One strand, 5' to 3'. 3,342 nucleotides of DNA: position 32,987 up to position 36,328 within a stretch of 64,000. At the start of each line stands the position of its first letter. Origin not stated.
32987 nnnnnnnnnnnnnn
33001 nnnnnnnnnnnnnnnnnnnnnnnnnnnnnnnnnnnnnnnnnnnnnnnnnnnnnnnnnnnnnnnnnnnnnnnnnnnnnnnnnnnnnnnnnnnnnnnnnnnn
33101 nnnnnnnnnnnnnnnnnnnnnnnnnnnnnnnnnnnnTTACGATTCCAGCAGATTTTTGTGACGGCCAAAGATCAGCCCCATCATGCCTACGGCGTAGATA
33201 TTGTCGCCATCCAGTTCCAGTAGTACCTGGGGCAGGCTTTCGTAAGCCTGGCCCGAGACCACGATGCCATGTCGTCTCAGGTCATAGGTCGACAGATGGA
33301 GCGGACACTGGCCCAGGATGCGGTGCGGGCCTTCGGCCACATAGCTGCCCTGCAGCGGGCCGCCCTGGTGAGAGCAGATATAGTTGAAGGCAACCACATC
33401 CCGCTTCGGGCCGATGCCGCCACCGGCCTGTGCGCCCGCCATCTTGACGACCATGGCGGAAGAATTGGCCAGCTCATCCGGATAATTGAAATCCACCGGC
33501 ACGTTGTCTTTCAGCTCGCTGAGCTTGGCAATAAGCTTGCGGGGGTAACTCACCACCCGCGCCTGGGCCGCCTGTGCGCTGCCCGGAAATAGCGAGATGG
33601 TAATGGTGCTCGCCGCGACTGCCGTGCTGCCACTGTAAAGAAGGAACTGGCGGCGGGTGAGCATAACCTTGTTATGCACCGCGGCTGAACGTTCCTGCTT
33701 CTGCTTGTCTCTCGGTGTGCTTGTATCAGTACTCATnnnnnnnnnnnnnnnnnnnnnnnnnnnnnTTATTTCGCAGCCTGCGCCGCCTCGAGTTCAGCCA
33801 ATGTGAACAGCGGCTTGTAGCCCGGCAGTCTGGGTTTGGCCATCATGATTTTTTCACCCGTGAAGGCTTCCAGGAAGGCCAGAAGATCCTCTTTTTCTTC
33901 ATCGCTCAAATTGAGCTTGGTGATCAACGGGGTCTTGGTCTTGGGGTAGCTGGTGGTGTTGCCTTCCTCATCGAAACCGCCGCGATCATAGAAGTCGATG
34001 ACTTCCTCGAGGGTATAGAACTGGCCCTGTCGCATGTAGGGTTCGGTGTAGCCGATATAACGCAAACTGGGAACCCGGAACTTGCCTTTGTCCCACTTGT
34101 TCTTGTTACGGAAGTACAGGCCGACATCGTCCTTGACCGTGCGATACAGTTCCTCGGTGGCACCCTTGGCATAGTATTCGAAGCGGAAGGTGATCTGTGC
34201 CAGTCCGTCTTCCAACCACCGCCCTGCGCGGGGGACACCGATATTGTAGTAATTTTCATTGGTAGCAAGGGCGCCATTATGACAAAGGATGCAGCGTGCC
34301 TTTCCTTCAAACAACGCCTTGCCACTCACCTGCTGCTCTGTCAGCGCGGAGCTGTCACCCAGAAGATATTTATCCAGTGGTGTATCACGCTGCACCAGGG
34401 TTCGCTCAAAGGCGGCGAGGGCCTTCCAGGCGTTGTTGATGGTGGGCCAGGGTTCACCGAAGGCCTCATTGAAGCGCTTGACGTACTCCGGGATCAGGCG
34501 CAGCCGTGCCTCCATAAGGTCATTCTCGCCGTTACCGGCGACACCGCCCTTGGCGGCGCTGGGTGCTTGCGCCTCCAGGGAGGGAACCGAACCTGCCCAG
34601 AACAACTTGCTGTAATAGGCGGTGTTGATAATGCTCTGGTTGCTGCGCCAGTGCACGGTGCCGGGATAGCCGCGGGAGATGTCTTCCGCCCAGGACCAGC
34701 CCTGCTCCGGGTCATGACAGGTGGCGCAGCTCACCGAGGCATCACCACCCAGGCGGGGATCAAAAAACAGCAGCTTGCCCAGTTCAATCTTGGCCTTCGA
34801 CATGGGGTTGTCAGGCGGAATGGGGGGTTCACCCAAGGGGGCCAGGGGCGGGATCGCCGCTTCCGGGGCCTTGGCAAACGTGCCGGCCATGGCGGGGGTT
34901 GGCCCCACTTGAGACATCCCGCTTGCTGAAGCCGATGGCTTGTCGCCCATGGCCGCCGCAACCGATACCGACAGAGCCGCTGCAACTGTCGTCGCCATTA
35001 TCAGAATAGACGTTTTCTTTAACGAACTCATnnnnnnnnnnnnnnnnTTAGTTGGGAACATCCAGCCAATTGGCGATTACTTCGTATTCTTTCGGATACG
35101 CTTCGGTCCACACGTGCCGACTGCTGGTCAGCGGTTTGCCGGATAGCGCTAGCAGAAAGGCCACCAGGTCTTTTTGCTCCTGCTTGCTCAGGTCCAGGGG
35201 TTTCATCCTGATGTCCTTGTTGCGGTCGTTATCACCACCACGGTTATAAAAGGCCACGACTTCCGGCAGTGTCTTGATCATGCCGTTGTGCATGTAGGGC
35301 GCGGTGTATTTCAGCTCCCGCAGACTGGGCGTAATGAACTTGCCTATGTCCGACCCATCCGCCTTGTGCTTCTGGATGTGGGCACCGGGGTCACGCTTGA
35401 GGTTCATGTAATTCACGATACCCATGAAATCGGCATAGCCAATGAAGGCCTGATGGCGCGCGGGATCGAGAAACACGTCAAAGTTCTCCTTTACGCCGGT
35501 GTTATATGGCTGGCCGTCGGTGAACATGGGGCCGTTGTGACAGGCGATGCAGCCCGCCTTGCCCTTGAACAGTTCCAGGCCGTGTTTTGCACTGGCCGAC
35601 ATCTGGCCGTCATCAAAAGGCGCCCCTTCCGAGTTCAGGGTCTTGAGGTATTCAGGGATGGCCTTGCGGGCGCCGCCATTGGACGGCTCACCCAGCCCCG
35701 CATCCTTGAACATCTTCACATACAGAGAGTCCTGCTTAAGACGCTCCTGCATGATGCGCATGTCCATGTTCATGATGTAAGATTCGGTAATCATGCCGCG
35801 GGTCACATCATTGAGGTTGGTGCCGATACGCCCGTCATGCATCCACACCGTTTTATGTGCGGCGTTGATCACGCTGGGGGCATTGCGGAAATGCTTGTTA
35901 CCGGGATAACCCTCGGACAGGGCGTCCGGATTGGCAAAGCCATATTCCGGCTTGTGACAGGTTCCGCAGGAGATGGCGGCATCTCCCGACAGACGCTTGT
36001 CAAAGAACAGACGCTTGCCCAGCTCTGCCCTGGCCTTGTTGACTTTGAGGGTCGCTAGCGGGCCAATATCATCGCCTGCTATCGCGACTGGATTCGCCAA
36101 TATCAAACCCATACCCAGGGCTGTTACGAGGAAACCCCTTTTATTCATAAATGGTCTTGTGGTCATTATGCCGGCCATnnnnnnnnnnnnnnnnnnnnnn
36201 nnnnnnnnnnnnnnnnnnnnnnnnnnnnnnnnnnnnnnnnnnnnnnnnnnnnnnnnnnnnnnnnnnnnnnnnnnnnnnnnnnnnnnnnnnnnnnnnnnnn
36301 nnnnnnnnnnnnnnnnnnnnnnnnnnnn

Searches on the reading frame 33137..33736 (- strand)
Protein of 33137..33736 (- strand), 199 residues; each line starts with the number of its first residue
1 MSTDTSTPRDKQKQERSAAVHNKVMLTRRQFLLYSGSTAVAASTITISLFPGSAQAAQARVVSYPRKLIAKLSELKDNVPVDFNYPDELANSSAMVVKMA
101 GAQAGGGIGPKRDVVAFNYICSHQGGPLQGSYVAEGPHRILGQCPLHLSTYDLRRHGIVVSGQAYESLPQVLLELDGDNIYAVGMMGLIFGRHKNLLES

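Call 31: search_protein_families(library=pfam, max_evalue=0.000001, proteins=[window:33137-33736:-])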
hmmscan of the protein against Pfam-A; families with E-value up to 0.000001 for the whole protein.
window:33137-33736:- (199 aa): 0 families

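Call 51: search_protein_families(library=pfam, max_evalue=0.001, proteins=[window:33137-33736:-])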
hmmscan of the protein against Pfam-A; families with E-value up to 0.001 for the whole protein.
window:33137-33736:- (199 aa): 1 family
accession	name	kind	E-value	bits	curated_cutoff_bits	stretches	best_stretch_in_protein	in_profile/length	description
PF00355.32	Rieske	-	1e-05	25.8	20.3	1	111-169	33-85/88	Rieske [2Fe-2S] domain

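Call 52: search_protein_families(library=ncbifam, max_evalue=1e-10, proteins=[window:33137-33736:-])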
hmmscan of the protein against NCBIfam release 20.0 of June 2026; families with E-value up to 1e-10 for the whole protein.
window:33137-33736:- (199 aa): 1 family
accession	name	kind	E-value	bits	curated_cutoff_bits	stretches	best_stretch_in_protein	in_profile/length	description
TIGR02694.1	arsenite_ox_S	equivalog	4.8e-33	113.8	95.65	1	62-196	2-129/129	arsenate reductase (azurin) small subunit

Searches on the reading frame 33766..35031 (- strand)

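Call 31: search_protein_families(library=pfam, max_evalue=0.000001, proteins=[window:33766-35031:-])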
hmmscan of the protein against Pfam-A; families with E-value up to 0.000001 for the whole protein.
window:33766-35031:- (421 aa): 1 family
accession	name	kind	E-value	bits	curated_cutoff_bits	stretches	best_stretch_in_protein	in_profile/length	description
PF03150.19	CCP_MauG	-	6.9e-41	140.8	25.6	1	79-227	1-148/149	Di-haem cytochrome c peroxidase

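Call 52: search_protein_families(library=ncbifam, max_evalue=1e-10, proteins=[window:33766-35031:-])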
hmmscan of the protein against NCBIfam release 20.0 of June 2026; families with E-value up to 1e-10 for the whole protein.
window:33766-35031:- (421 aa): 3 families
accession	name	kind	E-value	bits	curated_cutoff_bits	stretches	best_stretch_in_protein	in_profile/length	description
TIGR04039.1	MXAN_0977_Heme2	hypoth_equivalog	1.4e-64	218.3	362.85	1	71-397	1-328/336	MbnH family di-heme enzyme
TIGR03791.1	TTQ_mauG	equivalog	1.2e-54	185.5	443.85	1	80-268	4-193/291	tryptophan tryptophylquinone biosynthesis enzyme MauG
TIGR03981.2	SAM_quin_mod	hypoth_equivalog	7.5e-30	104.1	340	1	196-389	227-410/411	His-Xaa-Ser system-associated MauG-like protein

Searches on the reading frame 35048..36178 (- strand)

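Call 32: search_protein_families(library=pfam, max_evalue=0.000001, proteins=[window:35048-36178:-])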
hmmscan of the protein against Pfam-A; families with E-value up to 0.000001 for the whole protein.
window:35048-36178:- (376 aa): 2 families
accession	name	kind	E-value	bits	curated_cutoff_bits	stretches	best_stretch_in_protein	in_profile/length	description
PF03150.19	CCP_MauG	-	3.8e-35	122.1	25.6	1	49-190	2-142/149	Di-haem cytochrome c peroxidase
PF00034.26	Cytochrom_C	-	4.5e-08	34.7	21.3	0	271-345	16-89/90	Cytochrome c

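Call 52: search_protein_families(library=ncbifam, max_evalue=1e-10, proteins=[window:35048-36178:-])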
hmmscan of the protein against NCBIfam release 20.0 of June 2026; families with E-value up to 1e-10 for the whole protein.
window:35048-36178:- (376 aa): 3 families
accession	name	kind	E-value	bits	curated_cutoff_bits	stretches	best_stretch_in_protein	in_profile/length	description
TIGR03791.1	TTQ_mauG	equivalog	1.1e-52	179.1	443.85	2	50-234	5-196/291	tryptophan tryptophylquinone biosynthesis enzyme MauG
TIGR04039.1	MXAN_0977_Heme2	hypoth_equivalog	6.5e-46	156.9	362.85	1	48-350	9-326/336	MbnH family di-heme enzyme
TIGR03981.2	SAM_quin_mod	hypoth_equivalog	2.4e-17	62.9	340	0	276-310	323-357/411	His-Xaa-Ser system-associated MauG-like protein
